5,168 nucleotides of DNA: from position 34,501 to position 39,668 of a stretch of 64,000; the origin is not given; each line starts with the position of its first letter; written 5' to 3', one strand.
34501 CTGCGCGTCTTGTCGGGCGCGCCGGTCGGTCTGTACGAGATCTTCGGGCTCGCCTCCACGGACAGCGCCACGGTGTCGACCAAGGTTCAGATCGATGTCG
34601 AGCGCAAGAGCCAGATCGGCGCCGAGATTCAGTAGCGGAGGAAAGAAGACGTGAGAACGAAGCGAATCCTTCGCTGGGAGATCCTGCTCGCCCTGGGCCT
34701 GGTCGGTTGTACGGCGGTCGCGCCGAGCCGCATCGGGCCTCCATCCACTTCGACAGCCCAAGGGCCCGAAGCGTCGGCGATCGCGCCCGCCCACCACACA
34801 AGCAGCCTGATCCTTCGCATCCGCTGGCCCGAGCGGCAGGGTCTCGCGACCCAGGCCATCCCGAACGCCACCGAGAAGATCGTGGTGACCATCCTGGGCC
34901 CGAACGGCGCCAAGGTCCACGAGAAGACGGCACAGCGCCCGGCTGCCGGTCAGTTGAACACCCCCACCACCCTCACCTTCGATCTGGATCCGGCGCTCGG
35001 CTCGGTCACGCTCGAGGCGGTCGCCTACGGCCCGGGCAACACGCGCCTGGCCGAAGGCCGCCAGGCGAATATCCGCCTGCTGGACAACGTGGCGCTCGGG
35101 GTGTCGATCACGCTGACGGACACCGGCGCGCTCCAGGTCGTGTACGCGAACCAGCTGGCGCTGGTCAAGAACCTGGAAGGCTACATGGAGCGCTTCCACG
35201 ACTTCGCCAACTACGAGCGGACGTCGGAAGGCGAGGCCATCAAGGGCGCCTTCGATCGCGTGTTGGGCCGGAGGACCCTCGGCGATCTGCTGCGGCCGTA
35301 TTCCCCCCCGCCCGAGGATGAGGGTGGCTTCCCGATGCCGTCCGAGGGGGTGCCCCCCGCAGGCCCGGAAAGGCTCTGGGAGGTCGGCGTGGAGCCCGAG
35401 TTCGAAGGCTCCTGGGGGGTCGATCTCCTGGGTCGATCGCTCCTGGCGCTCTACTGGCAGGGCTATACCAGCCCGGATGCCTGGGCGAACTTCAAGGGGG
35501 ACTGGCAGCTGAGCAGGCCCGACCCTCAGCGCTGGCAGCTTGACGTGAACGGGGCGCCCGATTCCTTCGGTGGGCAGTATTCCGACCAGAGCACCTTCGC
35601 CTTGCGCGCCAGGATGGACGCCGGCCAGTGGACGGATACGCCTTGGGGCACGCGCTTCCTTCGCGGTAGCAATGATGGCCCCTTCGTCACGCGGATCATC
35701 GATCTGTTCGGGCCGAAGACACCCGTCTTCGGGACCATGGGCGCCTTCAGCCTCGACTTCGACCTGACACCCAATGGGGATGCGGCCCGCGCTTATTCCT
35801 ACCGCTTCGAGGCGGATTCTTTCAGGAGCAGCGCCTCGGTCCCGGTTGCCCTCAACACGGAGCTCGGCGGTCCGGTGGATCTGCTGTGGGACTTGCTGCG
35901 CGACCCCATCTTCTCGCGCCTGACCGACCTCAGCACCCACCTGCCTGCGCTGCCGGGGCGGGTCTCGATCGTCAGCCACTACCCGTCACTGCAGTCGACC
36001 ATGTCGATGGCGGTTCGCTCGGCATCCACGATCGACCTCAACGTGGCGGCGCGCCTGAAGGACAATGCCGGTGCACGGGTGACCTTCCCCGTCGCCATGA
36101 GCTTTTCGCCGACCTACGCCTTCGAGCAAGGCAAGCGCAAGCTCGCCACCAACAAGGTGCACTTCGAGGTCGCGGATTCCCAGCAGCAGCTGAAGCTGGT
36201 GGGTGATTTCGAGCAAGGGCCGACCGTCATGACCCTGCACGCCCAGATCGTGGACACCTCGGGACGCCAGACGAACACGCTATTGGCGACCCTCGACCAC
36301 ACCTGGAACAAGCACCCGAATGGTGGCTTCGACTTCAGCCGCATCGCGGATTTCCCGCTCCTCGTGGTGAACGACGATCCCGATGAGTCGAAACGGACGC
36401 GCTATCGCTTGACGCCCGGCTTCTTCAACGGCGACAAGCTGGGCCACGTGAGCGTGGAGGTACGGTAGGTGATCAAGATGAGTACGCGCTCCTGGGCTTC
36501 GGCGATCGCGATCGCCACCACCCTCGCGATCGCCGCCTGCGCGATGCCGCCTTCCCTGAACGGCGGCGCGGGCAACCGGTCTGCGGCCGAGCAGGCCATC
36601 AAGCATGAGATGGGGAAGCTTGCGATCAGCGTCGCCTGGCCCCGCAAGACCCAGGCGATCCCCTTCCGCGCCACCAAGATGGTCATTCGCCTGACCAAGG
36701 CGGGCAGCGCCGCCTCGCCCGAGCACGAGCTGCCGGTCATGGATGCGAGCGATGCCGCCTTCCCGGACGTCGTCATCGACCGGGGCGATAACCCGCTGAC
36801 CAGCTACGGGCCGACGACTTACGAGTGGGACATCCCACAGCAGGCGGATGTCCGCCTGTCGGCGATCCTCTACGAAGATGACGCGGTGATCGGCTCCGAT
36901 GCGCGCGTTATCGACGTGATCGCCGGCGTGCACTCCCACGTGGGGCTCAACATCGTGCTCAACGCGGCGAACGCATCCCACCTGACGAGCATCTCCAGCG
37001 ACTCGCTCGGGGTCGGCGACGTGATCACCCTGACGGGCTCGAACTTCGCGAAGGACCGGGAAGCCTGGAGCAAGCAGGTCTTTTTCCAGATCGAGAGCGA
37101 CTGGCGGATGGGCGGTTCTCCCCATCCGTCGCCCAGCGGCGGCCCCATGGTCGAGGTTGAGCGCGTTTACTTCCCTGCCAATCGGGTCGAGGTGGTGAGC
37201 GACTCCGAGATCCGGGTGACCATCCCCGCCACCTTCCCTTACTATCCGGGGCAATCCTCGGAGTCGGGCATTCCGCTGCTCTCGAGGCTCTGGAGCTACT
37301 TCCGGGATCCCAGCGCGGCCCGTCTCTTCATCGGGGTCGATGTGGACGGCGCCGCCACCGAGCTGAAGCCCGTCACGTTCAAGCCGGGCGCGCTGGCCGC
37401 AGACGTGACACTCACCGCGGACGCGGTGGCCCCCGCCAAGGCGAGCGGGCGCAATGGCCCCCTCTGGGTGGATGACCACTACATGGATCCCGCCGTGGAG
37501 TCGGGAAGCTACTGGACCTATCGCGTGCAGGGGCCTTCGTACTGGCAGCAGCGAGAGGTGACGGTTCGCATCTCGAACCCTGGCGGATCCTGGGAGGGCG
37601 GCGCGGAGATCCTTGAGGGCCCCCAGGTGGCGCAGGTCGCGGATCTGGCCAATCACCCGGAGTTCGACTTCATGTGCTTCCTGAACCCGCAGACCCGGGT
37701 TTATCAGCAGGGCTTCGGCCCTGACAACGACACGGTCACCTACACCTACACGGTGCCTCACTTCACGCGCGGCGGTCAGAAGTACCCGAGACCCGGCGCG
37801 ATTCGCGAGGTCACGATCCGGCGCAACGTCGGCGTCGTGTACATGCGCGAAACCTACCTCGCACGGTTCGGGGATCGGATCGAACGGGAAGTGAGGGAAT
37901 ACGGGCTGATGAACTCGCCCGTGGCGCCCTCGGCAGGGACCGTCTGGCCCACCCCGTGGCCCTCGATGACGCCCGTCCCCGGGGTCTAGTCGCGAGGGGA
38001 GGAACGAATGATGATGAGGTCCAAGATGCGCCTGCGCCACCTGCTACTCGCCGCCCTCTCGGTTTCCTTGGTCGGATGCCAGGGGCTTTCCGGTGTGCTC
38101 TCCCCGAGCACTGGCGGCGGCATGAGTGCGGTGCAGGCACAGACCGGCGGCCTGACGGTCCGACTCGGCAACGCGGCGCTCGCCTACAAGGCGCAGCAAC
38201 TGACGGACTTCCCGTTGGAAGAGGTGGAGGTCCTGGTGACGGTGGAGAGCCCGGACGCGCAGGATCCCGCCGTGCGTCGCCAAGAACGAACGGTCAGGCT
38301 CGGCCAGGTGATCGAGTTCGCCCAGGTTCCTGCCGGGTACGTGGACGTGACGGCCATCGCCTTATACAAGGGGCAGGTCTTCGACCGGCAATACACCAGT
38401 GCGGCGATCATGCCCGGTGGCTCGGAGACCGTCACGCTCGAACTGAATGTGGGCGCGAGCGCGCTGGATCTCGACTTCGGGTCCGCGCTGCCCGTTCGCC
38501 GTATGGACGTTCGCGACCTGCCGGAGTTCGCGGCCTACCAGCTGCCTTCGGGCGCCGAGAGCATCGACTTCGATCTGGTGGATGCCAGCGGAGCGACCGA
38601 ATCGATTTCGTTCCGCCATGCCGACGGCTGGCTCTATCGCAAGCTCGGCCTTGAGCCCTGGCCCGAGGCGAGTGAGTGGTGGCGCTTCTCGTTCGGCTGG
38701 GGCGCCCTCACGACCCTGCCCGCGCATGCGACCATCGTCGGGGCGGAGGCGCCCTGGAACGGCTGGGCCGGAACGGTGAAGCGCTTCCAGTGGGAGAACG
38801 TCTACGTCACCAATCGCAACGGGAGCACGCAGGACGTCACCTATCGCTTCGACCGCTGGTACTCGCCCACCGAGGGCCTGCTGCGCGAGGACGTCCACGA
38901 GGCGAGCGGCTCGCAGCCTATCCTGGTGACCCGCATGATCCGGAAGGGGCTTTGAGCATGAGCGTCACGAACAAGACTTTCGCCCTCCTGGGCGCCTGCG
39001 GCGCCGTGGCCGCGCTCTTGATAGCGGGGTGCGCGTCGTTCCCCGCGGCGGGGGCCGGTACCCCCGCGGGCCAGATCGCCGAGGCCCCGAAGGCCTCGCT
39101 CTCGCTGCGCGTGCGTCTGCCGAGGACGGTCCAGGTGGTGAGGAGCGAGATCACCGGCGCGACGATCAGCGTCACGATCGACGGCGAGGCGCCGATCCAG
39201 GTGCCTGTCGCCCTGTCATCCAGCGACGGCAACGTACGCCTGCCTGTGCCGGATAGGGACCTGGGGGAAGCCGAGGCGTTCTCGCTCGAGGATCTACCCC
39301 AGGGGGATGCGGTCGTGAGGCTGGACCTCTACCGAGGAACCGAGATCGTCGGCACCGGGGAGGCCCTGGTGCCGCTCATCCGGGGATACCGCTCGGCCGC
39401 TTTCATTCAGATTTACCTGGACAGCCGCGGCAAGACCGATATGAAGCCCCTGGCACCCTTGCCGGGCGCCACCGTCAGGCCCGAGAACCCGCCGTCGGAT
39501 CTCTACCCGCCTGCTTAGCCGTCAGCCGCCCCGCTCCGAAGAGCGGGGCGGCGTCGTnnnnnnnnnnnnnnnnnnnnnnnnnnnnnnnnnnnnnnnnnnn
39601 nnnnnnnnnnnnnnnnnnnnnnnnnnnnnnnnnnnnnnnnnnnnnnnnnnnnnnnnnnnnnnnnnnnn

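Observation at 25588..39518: Tandemly duplicated five-gene lipoprotein operon of unknown function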

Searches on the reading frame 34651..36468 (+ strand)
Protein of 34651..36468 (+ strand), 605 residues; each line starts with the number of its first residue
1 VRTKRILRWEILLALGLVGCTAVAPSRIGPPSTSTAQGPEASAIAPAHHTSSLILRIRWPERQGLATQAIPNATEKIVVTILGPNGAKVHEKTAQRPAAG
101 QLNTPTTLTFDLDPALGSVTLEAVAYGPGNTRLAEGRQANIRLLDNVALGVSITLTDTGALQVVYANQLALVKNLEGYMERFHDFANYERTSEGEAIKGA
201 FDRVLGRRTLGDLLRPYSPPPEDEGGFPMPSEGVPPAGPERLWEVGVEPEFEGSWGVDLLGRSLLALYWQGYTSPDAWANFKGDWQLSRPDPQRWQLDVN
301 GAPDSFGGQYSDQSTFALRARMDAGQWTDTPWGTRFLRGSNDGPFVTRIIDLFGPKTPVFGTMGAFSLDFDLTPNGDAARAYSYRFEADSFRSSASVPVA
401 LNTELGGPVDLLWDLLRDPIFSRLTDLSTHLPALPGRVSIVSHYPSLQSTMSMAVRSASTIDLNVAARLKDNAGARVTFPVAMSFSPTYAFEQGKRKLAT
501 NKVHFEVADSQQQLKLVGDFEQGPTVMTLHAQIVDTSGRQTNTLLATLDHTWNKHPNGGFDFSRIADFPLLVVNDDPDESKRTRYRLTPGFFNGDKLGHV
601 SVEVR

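Call 5: search_protein_families(library=pfam, proteins=[window:34651-36468:+], max_evalue=1)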
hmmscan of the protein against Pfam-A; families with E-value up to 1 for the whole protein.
window:34651-36468:+ (605 aa): 1 family
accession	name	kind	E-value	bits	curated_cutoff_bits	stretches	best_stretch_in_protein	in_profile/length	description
PF23933.1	DUF7269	-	0.0017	18.9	29.1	1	311-358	106-154/162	Family of unknown function (DUF7269)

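Call 6: search_protein_families(library=ncbifam, proteins=[window:34651-36468:+], max_evalue=1)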
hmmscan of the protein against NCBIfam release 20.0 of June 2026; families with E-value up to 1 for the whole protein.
window:34651-36468:+ (605 aa): 1 family
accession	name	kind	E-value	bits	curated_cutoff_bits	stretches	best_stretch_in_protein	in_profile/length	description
NF001747.0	PRK00466.1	equivalog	0.093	11.5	288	1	116-153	298-334/346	N-acetyl-lysine deacetylase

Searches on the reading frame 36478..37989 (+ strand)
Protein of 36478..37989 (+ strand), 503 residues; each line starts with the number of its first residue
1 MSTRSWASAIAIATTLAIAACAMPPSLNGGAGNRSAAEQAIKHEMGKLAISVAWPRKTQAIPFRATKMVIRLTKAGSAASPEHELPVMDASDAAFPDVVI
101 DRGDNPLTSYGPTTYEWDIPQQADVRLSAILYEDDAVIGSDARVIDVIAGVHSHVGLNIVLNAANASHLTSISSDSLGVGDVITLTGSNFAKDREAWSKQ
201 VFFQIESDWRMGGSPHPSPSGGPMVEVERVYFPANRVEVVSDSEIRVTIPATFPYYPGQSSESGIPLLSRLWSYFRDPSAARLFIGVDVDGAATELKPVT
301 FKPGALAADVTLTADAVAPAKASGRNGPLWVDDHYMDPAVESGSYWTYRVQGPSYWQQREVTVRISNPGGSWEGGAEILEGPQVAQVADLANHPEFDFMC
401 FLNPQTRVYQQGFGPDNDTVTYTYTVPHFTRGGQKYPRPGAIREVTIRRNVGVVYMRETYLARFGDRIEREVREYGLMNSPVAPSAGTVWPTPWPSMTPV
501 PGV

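Call 5: search_protein_families(library=pfam, proteins=[window:36478-37989:+], max_evalue=1)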
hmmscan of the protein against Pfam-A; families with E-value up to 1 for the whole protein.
window:36478-37989:+ (503 aa): 2 families
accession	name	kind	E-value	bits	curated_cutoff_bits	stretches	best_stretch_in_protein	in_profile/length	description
PF13752.12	DUF4165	-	0.02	15.3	25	1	147-191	37-81/121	Domain of unknown function (DUF4165)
PF01833.30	TIG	-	0.15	12.5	20.9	0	169-198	3-27/84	IPT/TIG domain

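Call 6: search_protein_families(library=ncbifam, proteins=[window:36478-37989:+], max_evalue=1)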
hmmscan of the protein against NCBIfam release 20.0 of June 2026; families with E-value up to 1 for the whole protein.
window:36478-37989:+ (503 aa): 0 families

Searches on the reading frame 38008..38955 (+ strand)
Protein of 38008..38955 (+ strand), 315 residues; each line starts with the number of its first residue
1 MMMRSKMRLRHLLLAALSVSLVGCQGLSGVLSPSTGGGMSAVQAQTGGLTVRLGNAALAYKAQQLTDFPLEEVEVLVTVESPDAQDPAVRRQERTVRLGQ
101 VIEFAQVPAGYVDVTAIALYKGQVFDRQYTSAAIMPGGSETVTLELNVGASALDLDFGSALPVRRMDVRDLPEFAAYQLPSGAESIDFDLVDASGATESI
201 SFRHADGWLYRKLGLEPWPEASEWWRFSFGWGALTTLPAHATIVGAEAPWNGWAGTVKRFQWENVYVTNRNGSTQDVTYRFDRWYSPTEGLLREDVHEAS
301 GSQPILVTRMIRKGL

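Call 5: search_protein_families(library=pfam, proteins=[window:38008-38955:+], max_evalue=1)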
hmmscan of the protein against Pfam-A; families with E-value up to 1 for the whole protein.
window:38008-38955:+ (315 aa): 0 families

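Call 6: search_protein_families(library=ncbifam, proteins=[window:38008-38955:+], max_evalue=1)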
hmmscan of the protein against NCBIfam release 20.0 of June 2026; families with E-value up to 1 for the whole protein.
window:38008-38955:+ (315 aa): 1 family
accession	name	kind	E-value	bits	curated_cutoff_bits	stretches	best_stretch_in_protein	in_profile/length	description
NF047847.2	SS_mature_LptM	equivalog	0.29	11.3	27.7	1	3-24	1-20/31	LPS translocon maturation chaperone LptM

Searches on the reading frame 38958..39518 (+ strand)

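Call 5: search_protein_families(library=pfam, proteins=[window:38958-39518:+], max_evalue=1)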
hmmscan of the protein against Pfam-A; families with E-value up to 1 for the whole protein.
window:38958-39518:+ (186 aa): 0 families

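Call 6: search_protein_families(library=ncbifam, proteins=[window:38958-39518:+], max_evalue=1)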
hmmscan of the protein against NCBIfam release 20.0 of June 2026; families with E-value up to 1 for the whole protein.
window:38958-39518:+ (186 aa): 1 family
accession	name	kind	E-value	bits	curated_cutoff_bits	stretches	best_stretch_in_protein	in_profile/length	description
NF009441.0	PRK12798.1-3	equivalog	0.075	12.1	487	1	8-66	17-73/424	chemotaxis protein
